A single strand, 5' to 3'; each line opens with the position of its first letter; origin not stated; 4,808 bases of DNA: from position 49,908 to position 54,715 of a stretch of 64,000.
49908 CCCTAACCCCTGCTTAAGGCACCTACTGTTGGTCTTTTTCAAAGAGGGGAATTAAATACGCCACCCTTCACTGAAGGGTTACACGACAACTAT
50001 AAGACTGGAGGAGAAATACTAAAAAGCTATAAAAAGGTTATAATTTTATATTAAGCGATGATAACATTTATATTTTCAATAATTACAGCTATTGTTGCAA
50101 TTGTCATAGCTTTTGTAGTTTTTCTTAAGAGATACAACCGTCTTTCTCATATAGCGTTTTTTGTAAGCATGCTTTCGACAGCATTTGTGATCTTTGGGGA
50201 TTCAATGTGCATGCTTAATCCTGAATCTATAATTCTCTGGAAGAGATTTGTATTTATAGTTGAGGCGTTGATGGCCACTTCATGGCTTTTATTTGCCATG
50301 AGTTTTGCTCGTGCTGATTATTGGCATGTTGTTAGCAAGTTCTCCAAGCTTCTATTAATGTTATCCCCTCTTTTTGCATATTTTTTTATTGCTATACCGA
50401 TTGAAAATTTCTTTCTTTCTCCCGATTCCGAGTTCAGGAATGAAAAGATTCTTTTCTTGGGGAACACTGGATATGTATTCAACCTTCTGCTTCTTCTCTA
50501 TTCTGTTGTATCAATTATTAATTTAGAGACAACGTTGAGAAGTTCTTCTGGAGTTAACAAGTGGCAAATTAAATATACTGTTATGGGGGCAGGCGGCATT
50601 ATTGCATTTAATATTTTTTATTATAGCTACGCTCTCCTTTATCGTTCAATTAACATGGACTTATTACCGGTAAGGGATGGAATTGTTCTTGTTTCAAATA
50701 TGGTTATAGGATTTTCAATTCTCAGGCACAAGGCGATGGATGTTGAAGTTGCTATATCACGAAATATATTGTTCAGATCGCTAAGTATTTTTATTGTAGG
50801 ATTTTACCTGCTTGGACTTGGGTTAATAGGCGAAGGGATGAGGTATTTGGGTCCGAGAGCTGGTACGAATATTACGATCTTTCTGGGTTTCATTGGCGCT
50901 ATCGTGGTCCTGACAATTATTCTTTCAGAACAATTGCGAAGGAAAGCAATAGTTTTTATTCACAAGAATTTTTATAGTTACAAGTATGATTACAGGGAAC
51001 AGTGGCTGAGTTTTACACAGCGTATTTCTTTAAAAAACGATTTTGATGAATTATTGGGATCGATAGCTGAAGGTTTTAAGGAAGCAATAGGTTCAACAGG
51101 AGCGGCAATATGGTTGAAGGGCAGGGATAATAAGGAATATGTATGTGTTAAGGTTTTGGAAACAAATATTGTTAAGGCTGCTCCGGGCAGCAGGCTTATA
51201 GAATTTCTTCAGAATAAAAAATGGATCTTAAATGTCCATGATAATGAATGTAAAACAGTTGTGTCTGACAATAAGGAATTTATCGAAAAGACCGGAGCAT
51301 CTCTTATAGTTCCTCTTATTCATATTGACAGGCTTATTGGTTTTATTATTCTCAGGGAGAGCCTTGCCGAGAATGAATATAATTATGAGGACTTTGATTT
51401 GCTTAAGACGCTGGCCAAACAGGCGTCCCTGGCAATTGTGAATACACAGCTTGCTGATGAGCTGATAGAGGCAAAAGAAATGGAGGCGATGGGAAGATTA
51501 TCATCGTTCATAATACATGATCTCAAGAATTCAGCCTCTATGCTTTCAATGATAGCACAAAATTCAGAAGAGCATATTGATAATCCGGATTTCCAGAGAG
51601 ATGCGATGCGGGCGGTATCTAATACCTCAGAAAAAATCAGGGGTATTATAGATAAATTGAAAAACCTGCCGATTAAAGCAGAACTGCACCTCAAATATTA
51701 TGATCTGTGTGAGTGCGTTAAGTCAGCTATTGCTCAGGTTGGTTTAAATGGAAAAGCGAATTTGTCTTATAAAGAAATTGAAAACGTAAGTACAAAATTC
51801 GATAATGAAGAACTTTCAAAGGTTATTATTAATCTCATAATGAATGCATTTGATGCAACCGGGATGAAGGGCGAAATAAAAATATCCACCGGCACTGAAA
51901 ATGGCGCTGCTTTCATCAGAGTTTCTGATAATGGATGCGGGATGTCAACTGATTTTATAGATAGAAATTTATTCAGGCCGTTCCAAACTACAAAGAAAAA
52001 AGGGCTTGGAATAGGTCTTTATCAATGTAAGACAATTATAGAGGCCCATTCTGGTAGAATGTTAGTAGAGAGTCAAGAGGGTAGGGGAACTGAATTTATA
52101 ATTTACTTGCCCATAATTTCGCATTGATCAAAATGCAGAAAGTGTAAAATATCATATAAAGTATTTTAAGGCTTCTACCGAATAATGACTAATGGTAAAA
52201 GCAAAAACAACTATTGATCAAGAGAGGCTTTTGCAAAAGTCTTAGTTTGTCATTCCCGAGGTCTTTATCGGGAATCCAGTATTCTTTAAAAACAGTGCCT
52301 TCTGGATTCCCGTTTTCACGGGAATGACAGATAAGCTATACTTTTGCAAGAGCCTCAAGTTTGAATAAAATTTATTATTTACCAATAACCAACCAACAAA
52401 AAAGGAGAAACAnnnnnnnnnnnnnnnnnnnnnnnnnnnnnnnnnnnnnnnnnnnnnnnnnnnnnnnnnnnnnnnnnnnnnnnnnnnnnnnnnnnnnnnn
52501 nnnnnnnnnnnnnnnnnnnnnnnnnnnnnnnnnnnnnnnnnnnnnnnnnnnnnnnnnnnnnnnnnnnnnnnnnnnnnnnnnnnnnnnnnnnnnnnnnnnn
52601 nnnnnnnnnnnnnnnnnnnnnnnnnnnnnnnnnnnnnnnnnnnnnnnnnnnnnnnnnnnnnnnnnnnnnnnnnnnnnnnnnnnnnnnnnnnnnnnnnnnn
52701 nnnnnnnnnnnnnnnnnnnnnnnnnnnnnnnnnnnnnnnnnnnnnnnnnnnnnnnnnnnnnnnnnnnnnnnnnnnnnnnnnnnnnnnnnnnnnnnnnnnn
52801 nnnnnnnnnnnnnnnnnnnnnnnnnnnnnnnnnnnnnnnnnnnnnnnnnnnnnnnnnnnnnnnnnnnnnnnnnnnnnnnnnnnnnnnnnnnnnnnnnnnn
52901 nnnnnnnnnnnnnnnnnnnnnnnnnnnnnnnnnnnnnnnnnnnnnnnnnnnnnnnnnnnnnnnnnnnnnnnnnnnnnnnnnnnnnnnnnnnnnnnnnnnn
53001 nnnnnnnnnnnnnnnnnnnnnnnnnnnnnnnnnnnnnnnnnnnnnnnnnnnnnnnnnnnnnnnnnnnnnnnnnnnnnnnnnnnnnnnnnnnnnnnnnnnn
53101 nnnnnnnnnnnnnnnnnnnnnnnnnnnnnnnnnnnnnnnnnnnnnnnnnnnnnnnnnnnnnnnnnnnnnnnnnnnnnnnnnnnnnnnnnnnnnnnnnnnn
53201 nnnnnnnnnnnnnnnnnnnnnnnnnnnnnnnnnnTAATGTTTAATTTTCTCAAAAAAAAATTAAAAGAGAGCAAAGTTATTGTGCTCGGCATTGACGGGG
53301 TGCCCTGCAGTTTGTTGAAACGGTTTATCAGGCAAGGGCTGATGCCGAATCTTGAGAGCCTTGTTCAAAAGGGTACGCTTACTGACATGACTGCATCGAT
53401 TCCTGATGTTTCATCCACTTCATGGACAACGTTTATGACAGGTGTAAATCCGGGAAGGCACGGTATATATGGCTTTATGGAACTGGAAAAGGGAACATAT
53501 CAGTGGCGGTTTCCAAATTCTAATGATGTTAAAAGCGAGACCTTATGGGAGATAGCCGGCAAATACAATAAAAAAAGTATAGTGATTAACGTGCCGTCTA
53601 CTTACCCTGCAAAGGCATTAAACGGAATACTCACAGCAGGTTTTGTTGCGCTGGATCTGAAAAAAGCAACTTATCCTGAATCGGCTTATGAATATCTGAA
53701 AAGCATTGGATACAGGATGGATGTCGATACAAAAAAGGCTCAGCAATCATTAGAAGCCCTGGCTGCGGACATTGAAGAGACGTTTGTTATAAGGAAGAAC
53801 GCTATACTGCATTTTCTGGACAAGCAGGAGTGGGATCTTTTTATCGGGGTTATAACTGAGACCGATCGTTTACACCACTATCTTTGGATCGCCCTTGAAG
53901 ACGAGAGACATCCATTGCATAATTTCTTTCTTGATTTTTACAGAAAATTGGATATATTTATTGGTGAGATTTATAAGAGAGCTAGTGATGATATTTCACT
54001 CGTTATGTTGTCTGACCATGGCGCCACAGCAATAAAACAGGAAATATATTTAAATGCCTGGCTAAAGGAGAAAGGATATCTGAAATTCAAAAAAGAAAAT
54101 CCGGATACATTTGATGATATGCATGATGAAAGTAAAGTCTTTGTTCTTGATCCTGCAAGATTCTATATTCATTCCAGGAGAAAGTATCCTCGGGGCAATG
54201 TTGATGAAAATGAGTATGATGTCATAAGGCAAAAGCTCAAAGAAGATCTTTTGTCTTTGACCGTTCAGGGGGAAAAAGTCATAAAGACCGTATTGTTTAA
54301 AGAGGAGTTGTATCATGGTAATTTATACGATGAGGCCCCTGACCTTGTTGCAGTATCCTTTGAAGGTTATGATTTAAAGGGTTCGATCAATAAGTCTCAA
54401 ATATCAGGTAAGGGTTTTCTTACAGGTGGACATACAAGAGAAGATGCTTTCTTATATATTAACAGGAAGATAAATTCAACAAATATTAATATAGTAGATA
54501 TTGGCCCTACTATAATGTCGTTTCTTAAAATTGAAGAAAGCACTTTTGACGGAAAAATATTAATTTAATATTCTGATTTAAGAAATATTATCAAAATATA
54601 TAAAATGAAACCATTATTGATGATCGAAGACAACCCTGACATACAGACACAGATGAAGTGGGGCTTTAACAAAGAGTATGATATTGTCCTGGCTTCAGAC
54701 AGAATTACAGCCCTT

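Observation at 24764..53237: PAPS supply plus sulfotransferases embedded in an exosortase locus: predicted sulfated exopolysaccharide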

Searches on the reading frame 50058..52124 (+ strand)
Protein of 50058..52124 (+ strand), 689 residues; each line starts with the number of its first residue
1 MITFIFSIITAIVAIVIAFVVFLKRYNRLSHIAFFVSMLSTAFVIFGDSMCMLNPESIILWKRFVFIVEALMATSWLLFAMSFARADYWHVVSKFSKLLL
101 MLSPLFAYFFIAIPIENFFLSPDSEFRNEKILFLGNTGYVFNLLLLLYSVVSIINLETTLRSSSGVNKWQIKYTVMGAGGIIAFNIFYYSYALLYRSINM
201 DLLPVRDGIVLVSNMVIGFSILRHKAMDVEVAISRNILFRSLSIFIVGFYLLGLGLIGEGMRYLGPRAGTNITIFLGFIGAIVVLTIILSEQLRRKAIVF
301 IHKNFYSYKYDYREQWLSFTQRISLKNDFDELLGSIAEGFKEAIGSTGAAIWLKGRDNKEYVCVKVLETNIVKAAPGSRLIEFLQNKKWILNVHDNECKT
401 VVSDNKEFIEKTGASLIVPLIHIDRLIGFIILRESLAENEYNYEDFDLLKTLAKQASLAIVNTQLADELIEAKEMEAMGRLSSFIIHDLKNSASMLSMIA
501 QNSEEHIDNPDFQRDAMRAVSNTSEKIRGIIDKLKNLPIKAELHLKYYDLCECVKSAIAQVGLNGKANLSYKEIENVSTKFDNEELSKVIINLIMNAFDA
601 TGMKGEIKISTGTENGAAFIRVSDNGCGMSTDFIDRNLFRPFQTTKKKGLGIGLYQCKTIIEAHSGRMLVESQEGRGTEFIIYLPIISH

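Call 4: search_protein_families(library=pfam, proteins=[window:50058-52124:+])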
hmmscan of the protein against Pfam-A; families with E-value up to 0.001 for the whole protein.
window:50058-52124:+ (689 aa): 6 families
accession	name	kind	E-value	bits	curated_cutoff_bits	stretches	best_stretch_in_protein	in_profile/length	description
PF02518.31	HATPase_c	-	1.5e-21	77.3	26.4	1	582-686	2-109/111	Histidine kinase-, DNA gyrase B-, and HSP90-like ATPase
PF16927.11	HisKA_7TM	-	3.9e-12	46.9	28.6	1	8-229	3-222/224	N-terminal 7TM region of histidine kinase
PF13185.12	GAF_2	-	1.2e-08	35.7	28.6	1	327-460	2-135/136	GAF domain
PF13492.12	GAF_3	-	5.8e-08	33.6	27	1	329-461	2-128/129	GAF domain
PF01590.32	GAF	-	6.7e-05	23.9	22.4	1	328-460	1-133/133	GAF domain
PF13589.12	HATPase_c_3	-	0.00023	21.7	25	1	586-646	3-60/137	Histidine kinase-, DNA gyrase B-, and HSP90-like ATPase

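Call 5: search_protein_families(library=ncbifam, proteins=[window:50058-52124:+])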
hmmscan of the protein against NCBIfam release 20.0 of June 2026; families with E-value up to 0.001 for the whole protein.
window:50058-52124:+ (689 aa): 79 families (the best 25 are shown)
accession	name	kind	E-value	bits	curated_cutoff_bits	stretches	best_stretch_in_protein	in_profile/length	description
TIGR02916.1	PEP_his_kin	equivalog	6.1e-161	537.3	300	1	15-685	11-679/679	XrtA/PEP-CTERM system histidine kinase PrsK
NF008468.0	PRK11360.1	equivalog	6.3e-33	114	646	1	465-687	383-609/616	two-component system sensor histidine kinase AtoS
NF010411.0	PRK13837.1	equivalog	5e-29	100.9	647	1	463-688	435-677/828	two-component system VirA-like sensor kinase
NF007688.0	PRK10364.1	equivalog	8.4e-29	100.6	479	1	463-687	225-452/460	two-component system sensor histidine kinase ZraS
NF052574.1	HisKinEspCMyxo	equivalog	2.2e-24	85.7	1200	1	463-686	402-637/785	serine histidine kinase EspC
NF041777.1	sens_FixL_Rhizob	equivalog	2.3e-21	76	850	1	463-687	247-482/485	sensor protein FixL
NF046044.1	PnpS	equivalog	9.6e-21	74.2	400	1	506-685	199-390/390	two-component system histidine kinase PnpS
NF053867.1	SprKinKinDBac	equivalog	2.1e-20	72.6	775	1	463-687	271-498/500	sporulation kinase KinD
NF047874.1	MASE3_PAS_HK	subfamily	8.4e-20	71.1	560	1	573-686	507-625/655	MASE3 domain-containing sensor histidine kinase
NF038348.1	T2SS_HK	subfamily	1.1e-18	67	450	1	525-686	409-573/574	histidine kinase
NF047794.1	HisKinPtgB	equivalog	1.6e-18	66.3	1000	1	465-673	429-642/656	two-component system sensor histidine kinase PgtB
NF006800.0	PRK09303.1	equivalog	2e-17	63.2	342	1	477-688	150-379/383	histidine kinase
NF046026.1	HisKinCckACaul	equivalog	2.5e-17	62.2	1000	1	464-687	288-533/678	cell cycle histidine kinase CckA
NF049962.1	HisKinFlgSCampy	equivalog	3.4e-17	62.4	600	1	424-673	80-328/338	fla regulon two-component system sensor histidine kinase FlgS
TIGR02966.1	phoR_proteo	equivalog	8e-17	61.2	334.2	1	507-682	144-331/333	phosphate regulon sensor histidine kinase PhoR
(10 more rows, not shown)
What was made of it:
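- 50058..52127 (+): PrsK sensor histidine kinase. TIGR02916, 537 bits against a cutoff of 300 (call 5)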

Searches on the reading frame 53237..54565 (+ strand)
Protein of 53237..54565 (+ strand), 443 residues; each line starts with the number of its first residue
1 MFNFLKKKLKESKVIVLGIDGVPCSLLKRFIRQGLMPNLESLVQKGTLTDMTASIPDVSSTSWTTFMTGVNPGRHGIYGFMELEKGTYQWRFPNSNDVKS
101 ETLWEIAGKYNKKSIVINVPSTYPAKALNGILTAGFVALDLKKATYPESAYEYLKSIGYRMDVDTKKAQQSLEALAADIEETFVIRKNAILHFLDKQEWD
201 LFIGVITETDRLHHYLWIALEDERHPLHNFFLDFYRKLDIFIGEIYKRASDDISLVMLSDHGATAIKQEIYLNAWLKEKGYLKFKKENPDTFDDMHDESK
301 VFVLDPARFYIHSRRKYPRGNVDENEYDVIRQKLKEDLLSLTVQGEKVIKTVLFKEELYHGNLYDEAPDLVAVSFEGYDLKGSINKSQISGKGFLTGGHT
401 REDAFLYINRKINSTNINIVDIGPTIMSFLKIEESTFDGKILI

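Call 4: search_protein_families(library=pfam, proteins=[window:53237-54565:+])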
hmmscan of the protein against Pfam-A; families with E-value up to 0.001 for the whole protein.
window:53237-54565:+ (443 aa): 1 family
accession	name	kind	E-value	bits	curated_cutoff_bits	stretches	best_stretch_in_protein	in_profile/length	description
PF01663.27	Phosphodiest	-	1.9e-49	169.6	23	1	14-387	1-330/342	Type I phosphodiesterase / nucleotide pyrophosphatase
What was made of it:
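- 53237..54568 (+): 443-aa Phosphodiest/NPP-like protein, the conserved partner of the PAPS_reduct-like gene. Pfam 1.9e-49 (call 4).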

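Call 5: search_protein_families(library=ncbifam, proteins=[window:53237-54565:+])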
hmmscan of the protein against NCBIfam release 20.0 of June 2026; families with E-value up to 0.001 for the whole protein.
window:53237-54565:+ (443 aa): 1 family
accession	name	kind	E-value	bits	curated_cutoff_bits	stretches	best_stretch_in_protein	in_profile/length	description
TIGR02335.1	hydr_PhnA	equivalog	5.3e-08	32.3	407.55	1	8-88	9-89/408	phosphonoacetate hydrolase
